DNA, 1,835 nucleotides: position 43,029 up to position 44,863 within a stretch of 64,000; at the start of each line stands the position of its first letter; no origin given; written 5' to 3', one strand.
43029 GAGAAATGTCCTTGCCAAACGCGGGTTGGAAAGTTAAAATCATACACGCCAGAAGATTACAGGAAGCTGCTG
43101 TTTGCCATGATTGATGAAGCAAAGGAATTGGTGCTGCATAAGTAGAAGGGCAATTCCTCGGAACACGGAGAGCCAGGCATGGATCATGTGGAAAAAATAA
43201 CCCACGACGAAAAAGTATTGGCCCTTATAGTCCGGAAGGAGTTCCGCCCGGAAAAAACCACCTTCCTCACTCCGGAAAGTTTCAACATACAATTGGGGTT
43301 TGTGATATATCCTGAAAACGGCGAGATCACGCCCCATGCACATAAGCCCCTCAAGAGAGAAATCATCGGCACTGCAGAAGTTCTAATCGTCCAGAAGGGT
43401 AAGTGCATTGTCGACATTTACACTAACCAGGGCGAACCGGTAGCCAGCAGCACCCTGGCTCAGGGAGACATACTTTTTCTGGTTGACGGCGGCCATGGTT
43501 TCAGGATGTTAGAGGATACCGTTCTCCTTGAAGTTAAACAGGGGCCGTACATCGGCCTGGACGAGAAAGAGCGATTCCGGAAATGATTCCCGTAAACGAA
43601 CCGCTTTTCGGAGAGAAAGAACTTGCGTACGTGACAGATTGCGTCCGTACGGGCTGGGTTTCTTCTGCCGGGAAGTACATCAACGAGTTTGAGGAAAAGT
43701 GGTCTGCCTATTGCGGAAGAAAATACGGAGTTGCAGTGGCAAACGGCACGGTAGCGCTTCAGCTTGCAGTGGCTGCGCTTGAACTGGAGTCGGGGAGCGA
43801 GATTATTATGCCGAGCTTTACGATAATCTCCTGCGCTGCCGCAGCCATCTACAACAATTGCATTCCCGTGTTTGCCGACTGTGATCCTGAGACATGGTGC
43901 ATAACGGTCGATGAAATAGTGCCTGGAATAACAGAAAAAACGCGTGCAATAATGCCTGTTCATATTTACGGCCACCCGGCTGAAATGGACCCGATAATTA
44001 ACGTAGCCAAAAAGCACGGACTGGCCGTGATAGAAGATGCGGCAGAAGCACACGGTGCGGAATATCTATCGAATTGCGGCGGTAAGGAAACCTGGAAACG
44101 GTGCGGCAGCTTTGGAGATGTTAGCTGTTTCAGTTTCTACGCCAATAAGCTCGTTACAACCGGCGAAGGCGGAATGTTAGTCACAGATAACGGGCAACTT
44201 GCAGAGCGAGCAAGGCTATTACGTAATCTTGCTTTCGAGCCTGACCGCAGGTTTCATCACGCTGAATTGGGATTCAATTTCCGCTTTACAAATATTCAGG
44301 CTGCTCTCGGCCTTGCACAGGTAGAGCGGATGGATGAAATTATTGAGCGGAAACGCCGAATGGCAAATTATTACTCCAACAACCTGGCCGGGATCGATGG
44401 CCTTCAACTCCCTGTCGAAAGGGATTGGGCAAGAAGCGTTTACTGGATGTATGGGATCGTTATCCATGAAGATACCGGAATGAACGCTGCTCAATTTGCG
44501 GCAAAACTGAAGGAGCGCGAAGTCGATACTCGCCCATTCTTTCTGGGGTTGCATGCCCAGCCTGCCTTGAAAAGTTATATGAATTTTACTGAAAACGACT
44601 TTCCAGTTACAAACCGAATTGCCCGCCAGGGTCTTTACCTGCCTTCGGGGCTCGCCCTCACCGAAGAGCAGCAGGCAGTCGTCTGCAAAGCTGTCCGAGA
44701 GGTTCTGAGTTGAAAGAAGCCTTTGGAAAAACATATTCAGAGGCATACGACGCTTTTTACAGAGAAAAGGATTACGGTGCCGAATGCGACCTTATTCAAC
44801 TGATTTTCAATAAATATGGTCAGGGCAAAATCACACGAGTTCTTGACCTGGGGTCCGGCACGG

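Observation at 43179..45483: Tyl1a/TylB/TylM1-like cassette predicting an N,N-dimethylated 3-amino-3,6-dideoxyhexose in a cell-surface glycan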

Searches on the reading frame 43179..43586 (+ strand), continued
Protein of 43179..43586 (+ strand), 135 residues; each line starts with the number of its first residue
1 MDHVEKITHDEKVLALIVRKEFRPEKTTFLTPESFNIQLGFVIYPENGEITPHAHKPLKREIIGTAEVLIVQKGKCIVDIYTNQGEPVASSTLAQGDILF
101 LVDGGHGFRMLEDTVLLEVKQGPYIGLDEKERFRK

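Call 60: search_protein_families(library=pfam, proteins=[L007:8728-10014:+, L030:8707-9975:+, L045:7909-9015:+, L069:15138-16406:+, L059:10400-11380:+, L008:8672-9970:+, L023:11548-12303:+, L021:11628-12206:+, L074:3350-4288:+, L003:6505-7713:+], max_evalue=0.001)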
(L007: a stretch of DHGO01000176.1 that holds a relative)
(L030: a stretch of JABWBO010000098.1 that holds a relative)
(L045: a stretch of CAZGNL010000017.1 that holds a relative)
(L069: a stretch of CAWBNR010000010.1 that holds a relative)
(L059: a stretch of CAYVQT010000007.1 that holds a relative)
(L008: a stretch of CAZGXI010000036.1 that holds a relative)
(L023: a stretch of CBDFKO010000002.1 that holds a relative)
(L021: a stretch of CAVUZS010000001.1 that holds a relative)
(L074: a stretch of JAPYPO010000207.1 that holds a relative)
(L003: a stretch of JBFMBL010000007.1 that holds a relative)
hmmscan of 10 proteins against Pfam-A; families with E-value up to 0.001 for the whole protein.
L007:8728-10014:+ (428 aa): 0 families

L030:8707-9975:+ (422 aa): 1 family
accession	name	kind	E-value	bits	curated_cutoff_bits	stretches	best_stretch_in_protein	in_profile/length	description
PF00534.26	Glycos_transf_1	-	9e-05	22.5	26.4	0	343-385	113-157/172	Glycosyl transferases group 1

L045:7909-9015:+ (368 aa): 4 families
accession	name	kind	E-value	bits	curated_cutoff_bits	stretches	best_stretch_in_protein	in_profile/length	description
PF00535.33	Glycos_transf_2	-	3.4e-29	102.4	23.3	1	9-147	1-132/168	Glycosyl transferase family 2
PF13641.12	Glyco_tranf_2_3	-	1.1e-10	42.4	27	1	8-123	3-121/230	Glycosyltransferase like family 2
PF10111.15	Glyco_tranf_2_2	-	1.2e-05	25.4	27.3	1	26-107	17-100/276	Glycosyltransferase like family 2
PF13632.12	Glyco_trans_2_3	-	5.2e-05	23.6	27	1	92-256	2-149/198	Glycosyl transferase family group 2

L069:15138-16406:+ (422 aa): 3 families
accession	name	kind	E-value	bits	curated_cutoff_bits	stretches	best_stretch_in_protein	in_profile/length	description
PF00005.33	ABC_tran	-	5e-21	76.2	25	1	62-193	1-135/137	ABC transporter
PF14524.12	Wzt_C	-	9.3e-14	52.1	30.4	1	273-396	2-131/143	Wzt C-terminal domain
PF13304.12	AAA_21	-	2.2e-06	28.4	27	1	75-95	2-22/304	AAA domain, putative AbiEii toxin, Type IV TA system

L059:10400-11380:+ (326 aa): 0 families

L008:8672-9970:+ (432 aa): 4 families
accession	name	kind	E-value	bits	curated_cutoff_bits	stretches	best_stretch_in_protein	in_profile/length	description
PF00534.26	Glycos_transf_1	-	8.2e-26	91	26.4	1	234-396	12-169/172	Glycosyl transferases group 1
PF13692.12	Glyco_trans_1_4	-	9.2e-22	78.3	27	1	239-385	3-142/142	Glycosyl transferases group 1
PF13524.12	Glyco_trans_1_2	-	1.9e-07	31.6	25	1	303-406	28-136/144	Glycosyl transferase-like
PF13439.12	Glyco_transf_4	-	0.00017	22.1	28.5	0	14-210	2-163/170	Glycosyltransferase Family 4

L023:11548-12303:+ (251 aa): 3 families
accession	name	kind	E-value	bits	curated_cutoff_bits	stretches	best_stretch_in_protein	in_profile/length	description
PF00535.33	Glycos_transf_2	-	6.7e-26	91.7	23.3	1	9-174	1-166/168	Glycosyl transferase family 2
PF12804.13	NTP_transf_3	-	2.7e-07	31.4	27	1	23-124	25-123/160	MobA-like NTP transferase domain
PF13641.12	Glyco_tranf_2_3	-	9.6e-05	22.9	27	1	6-125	1-124/230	Glycosyltransferase like family 2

L021:11628-12206:+ (192 aa): 2 families
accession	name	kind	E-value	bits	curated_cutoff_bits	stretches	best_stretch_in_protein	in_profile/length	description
PF13537.11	GATase_7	-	2e-47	160.7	25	1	53-172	2-122/123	Glutamine amidotransferase domain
PF13522.11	GATase_6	-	3.5e-47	160.1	27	1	35-167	1-130/130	Glutamine amidotransferase domain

L074:3350-4288:+ (312 aa): 1 family
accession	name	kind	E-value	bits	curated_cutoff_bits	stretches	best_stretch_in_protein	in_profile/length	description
PF08241.18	Methyltransf_11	-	2.1e-07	31.9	21.2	1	141-219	11-95/95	Methyltransferase domain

L003:6505-7713:+ (402 aa): 1 family
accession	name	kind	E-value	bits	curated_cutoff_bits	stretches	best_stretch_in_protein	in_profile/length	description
PF13524.12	Glyco_trans_1_2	-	1.8e-31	109.5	25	1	251-395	3-143/144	Glycosyl transferase-like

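Call 73: list_cluster_members(proteins=[window:43179-43586:+, window:43583-44713:+, window:44710-45483:+])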
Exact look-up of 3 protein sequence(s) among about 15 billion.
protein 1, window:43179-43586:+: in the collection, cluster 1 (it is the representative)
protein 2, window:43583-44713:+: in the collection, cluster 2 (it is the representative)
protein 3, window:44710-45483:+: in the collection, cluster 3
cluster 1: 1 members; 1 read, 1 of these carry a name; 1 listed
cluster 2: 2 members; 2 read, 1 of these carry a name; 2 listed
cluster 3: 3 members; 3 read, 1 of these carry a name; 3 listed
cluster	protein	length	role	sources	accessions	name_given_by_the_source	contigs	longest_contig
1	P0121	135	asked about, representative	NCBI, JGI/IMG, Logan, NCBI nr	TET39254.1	MAG: hypothetical protein E3J72_01005 [Planctomycetota bacterium]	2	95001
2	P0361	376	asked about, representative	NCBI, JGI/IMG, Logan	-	-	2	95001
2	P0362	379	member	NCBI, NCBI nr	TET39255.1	MAG: DegT/DnrJ/EryC1/StrS family aminotransferase [Planctomycetota bacterium]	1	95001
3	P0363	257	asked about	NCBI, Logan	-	-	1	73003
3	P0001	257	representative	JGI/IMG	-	-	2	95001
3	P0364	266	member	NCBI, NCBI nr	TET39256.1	MAG: class I SAM-dependent methyltransferase [Planctomycetota bacterium]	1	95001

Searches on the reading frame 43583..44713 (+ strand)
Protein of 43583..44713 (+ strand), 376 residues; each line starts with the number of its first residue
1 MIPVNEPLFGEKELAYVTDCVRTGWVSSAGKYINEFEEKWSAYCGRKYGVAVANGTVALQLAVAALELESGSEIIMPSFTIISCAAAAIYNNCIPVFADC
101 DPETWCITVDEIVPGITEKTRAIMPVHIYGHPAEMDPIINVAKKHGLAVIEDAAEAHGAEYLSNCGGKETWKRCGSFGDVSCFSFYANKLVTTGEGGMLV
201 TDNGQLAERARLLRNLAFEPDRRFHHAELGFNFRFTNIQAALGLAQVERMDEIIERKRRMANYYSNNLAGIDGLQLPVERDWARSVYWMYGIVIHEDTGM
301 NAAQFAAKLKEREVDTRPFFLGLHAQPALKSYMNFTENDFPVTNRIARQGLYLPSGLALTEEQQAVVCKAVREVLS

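Call 3: search_protein_families(library=pfam, proteins=[window:43583-44713:+], max_evalue=0.01)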
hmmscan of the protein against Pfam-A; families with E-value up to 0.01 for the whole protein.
window:43583-44713:+ (376 aa): 2 families
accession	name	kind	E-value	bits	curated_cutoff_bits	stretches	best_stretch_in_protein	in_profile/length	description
PF01041.23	DegT_DnrJ_EryC1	-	3.4e-114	382.2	19.8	1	10-372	4-360/360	DegT/DnrJ/EryC1/StrS aminotransferase family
PF01212.27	Beta_elim_lyase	-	1.1e-07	31.9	27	1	33-273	34-270/288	Beta-eliminating lyase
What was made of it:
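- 43583..44713 (+): 376-aa PLP-dependent sugar aminotransferase (DegT/DnrJ/EryC1 fold), GDP-perosamine-synthase-like. PF01041, 382 bits (call 3).
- The aminotransferase belongs to the DegT sugar-aminotransferase family at 382 bits (call 3).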

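Call 4: search_protein_families(library=ncbifam, proteins=[window:43583-44713:+], max_evalue=0.01)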
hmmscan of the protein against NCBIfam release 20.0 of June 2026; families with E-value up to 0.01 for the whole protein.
window:43583-44713:+ (376 aa): 12 families
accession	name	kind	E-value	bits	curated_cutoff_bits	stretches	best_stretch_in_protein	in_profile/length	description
TIGR04181.1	NHT_00031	hypoth_equivalog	1.1e-99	333.8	420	1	2-356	1-359/359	LegC family aminotransferase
TIGR03588.1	PseC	equivalog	4.3e-72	243.1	423.5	1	1-375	1-380/380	UDP-4-amino-4,6-dideoxy-N-acetyl-beta-L-altrosamine transaminase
TIGR04427.1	PLP_DesI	equivalog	1.9e-63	214.9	650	1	21-373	42-381/390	dTDP-4-dehydro-6-deoxyglucose aminotransferase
NF008687.0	PRK11706.1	equivalog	2.7e-63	214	375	1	1-375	1-374/375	dTDP-4-amino-4,6-dideoxygalactose transaminase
NF008658.2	PRK11658.1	equivalog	2.5e-57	194.3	631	1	2-375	5-377/379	UDP-4-amino-4-deoxy-L-arabinose aminotransferase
NF011936.0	PRK15407.1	equivalog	2.6e-56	191.2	423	2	2-214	37-248/440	lipopolysaccharide biosynthesis protein RfbH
TIGR02379.1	ECA_wecE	subfamily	3.3e-50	170.9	434.85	1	1-375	1-375/376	dTDP-4-amino-4,6-dideoxy-D-glucose transaminase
NF006230.0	PRK08363.1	equivalog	0.00029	19.7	534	1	50-152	96-205/398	alanine aminotransferase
NF005744.0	PRK07568.1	subfamily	0.0018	17.1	389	1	50-153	91-202/398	pyridoxal phosphate-dependent aminotransferase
NF004770.0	PRK06108.1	subfamily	0.0025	16.7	422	1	50-152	100-209/396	pyridoxal phosphate-dependent aminotransferase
NF005601.0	PRK07337.1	equivalog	0.0062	15.7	496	0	33-312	74-351/394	pyridoxal phosphate-dependent aminotransferase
NF004621.0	PRK05957.1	equivalog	0.0069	15.2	498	1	52-126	95-167/389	pyridoxal phosphate-dependent aminotransferase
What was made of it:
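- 43583..44713 (+): The LegC-family model scores 333.8, below its cutoff of 420 (call 4).
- On LegC-family aminotransferase (TIGR04181): 333.8 bits against a cutoff of 420 (call 4).
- The LegC-family model is the aminotransferase's best NCBIfam hit (334 bits, call 4).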

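Call 6: search_solved_structures(query=window:43583-44713:+, max_evalue=1e-20, show_alignments=0)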
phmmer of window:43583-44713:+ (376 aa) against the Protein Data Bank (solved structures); distinct sequences matched with E-value up to 1e-20: 56.
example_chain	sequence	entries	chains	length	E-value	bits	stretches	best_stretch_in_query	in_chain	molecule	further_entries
3bn1_A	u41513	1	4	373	7.2e-83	281.7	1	4-374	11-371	Perosamine synthetase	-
3dr7_A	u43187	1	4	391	8.5e-83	281.5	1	4-374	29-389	Putative perosamine synthetase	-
3dr4_A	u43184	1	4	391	5.9e-82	278.7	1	4-374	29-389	Putative perosamine synthetase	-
7b0m_AAA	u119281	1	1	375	6e-74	252.4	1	5-371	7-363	Sugar aminotransferase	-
7b0d_A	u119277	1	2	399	2.4e-64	220.8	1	21-372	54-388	Glutamine--scyllo-inositol transaminase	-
3frk_A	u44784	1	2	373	5e-52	180.2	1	29-364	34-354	QdtB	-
1o61_A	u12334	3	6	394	1.2e-49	172.4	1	6-318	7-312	aminotransferase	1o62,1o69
4ztc_A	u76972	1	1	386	9.8e-49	169.4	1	6-318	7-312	Aminotransferase homolog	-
2oga_A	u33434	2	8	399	4.5e-48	167.2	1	30-373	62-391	Transaminase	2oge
8gyh_B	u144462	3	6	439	2.5e-47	164.8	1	28-279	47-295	DegT/DnrJ/EryC1/StrS family aminotransferase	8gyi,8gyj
2po3_A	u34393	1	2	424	1.3e-46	162.4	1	22-363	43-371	4-dehydrase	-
7n63_A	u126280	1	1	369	5.7e-46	160.3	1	5-374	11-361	Putative aminotransferase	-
8e75_A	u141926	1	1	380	7.5e-44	153.3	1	30-355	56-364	DegT/DnrJ/EryC1/StrS aminotransferase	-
8e77_A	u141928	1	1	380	7.5e-44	153.3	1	30-355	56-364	DegT/DnrJ/EryC1/StrS aminotransferase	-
8vr3_A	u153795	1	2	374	1.3e-43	152.6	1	1-354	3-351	DegT/DnrJ/EryC1/StrS aminotransferase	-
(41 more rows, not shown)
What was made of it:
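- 43583..44713 (+): QdtB scores 5e-52 and DesV 4.5e-48 (call 6).
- On C3 sugar aminotransferases (TylB/DesV/QdtB/FdtB): QdtB 180 bits and DesV 167 bits, against Per 282 bits (call 6).
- Closest known: Tyl1a-TylB-TylM1. Different: The aminotransferase is nearer to GDP-perosamine synthase than to the C3 dTDP-sugar aminotransferases QdtB and DesV, which I used as stand-ins for TylB (call 6).
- The aminotransferase scores about 100 bits higher on GDP-perosamine synthase than on QdtB or DesV (call 6).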

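Call 12: search_solved_structures(query=window:43583-44713:+, max_evalue=1e-60, show_alignments=3)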
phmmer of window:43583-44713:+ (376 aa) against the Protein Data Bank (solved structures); distinct sequences matched with E-value up to 1e-60: 5.
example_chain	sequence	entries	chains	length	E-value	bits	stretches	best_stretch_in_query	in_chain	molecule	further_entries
3bn1_A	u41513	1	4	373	7.2e-83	281.7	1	4-374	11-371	Perosamine synthetase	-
3dr7_A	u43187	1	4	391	8.5e-83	281.5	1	4-374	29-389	Putative perosamine synthetase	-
3dr4_A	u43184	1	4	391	5.9e-82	278.7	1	4-374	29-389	Putative perosamine synthetase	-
7b0m_AAA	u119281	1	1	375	6e-74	252.4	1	5-371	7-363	Sugar aminotransferase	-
7b0d_A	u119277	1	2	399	2.4e-64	220.8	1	21-372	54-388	Glutamine--scyllo-inositol transaminase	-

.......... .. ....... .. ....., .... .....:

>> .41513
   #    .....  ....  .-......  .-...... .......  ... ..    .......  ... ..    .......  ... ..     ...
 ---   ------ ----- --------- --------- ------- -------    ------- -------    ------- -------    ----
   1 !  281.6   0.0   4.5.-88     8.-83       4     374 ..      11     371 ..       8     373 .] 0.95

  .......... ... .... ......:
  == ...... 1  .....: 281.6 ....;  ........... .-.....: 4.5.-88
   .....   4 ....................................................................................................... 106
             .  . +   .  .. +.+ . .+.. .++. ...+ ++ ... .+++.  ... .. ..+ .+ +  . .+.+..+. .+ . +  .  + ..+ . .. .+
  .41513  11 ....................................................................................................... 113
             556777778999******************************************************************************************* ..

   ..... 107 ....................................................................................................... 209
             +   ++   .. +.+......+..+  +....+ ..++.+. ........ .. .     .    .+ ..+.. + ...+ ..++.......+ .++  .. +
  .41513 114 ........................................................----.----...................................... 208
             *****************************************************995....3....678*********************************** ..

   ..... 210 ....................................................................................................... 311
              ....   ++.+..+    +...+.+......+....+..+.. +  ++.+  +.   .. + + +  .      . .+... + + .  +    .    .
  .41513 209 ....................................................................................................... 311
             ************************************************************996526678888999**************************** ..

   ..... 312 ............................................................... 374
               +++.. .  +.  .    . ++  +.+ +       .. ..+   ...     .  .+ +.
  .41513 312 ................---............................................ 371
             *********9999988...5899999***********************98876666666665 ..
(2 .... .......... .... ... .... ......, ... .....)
